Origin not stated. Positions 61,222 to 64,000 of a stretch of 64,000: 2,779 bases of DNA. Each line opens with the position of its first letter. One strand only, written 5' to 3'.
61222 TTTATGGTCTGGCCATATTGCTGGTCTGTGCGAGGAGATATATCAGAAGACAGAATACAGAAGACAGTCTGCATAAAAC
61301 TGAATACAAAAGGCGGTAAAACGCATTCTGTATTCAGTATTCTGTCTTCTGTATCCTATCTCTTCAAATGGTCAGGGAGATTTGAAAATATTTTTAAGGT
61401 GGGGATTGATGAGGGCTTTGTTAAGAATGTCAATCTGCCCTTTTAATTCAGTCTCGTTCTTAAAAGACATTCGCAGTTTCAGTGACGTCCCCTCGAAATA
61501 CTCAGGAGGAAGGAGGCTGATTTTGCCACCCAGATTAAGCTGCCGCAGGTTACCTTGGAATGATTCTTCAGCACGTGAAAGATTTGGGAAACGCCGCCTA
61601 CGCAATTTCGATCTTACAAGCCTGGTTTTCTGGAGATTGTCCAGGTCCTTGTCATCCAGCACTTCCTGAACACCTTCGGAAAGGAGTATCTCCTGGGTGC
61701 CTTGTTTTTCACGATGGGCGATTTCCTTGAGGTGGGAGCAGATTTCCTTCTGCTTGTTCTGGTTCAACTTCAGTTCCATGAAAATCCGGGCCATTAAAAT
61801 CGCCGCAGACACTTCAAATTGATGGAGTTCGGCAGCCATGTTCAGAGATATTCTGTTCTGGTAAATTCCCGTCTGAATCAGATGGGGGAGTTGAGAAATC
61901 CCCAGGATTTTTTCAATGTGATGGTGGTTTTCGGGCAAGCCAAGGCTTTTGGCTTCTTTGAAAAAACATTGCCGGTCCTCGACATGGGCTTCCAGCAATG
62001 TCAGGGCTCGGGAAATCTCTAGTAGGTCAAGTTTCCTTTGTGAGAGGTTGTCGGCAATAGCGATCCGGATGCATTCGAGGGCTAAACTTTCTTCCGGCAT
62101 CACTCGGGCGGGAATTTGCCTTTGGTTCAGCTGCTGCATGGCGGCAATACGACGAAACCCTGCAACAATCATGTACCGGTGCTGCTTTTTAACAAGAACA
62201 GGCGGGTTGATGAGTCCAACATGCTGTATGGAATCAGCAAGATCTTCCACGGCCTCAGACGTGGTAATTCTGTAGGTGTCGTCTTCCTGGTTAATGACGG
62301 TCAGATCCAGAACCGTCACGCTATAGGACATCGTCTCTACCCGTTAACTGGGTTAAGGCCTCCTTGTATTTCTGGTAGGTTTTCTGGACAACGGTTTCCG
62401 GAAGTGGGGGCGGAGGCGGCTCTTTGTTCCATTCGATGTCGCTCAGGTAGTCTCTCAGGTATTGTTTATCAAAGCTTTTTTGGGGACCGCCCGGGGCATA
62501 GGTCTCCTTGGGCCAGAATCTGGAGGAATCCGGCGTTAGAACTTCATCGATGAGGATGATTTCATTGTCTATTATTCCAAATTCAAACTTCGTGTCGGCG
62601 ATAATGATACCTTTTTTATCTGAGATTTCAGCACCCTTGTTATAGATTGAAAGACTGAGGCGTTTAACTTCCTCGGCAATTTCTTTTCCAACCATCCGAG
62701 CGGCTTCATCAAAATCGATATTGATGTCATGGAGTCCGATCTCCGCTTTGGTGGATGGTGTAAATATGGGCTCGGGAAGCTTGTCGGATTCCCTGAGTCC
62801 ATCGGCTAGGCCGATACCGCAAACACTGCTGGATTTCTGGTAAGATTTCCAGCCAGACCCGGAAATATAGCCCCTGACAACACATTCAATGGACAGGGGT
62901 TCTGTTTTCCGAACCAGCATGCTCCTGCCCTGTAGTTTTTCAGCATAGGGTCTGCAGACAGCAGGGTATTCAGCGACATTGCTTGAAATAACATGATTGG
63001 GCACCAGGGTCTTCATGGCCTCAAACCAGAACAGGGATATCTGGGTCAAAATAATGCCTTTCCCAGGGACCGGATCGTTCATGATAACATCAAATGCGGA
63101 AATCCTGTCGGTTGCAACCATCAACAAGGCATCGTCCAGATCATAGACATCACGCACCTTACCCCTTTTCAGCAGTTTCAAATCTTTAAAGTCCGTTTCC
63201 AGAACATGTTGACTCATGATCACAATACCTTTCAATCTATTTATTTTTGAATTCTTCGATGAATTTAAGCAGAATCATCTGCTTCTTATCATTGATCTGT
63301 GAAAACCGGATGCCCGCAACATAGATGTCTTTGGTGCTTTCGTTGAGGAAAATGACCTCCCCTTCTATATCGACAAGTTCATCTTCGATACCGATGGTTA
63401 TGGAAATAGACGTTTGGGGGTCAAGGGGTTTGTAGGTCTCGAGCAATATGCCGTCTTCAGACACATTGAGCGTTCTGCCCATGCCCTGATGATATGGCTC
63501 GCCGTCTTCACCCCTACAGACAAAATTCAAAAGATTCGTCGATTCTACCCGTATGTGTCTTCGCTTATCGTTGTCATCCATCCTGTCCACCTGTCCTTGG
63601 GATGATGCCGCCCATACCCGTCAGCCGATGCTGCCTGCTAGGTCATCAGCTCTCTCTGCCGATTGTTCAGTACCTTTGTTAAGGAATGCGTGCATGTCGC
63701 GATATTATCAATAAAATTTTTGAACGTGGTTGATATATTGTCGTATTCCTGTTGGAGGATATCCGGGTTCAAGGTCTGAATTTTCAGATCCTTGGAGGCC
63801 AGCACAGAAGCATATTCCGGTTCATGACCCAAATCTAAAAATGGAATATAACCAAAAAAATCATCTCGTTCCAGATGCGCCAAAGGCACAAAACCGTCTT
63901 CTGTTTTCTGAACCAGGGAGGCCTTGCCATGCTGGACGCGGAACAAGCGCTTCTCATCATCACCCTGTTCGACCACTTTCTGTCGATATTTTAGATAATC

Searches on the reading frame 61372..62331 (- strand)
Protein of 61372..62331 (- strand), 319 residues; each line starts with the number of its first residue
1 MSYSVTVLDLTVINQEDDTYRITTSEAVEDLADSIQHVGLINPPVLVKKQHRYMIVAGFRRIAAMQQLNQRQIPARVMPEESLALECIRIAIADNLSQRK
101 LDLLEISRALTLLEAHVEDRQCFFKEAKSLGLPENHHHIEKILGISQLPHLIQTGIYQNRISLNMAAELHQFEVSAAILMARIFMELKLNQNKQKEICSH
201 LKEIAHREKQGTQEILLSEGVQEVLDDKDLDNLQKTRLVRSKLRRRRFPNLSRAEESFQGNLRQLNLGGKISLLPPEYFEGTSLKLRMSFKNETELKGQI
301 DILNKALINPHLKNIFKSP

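Call 81: search_protein_families(library=pfam, proteins=[window:61372-62331:-], max_evalue=0.01)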
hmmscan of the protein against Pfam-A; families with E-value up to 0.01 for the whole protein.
window:61372-62331:- (319 aa): 1 family
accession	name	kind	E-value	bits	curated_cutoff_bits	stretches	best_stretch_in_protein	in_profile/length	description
PF02195.25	ParB_N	-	3e-10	40.5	26.3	1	14-96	12-94/95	ParB N-terminal domain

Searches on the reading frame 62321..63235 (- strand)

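Call 81: search_protein_families(library=pfam, proteins=[window:62321-63235:-], max_evalue=0.01)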
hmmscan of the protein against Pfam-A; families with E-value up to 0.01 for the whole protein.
window:62321-63235:- (304 aa): 1 family
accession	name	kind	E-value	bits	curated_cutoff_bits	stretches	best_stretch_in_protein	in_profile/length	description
PF01259.24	SAICAR_synt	-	1.4e-77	261.1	20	1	22-272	2-229/233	SAICAR synthetase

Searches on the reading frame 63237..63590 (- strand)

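Call 81: search_protein_families(library=pfam, proteins=[window:63237-63590:-], max_evalue=0.01)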
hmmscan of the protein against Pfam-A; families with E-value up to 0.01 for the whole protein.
window:63237-63590:- (117 aa): 1 family
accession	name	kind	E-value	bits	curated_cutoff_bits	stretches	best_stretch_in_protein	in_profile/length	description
PF07238.19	PilZ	-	9.9e-08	32.7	22.5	1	9-112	2-101/102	PilZ domain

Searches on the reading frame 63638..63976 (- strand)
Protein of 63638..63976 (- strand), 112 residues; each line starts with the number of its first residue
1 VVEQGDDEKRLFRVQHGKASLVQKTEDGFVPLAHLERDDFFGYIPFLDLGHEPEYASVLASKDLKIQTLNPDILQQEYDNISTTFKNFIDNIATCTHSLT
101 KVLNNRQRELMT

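Call 81: search_protein_families(library=pfam, proteins=[window:63638-63976:-], max_evalue=0.01)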
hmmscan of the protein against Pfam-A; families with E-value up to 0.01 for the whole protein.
window:63638-63976:- (112 aa): 1 family
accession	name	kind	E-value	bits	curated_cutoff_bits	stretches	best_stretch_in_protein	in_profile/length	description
PF00027.35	cNMP_binding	-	1.4e-08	35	27.5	1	2-77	11-85/89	Cyclic nucleotide-binding domain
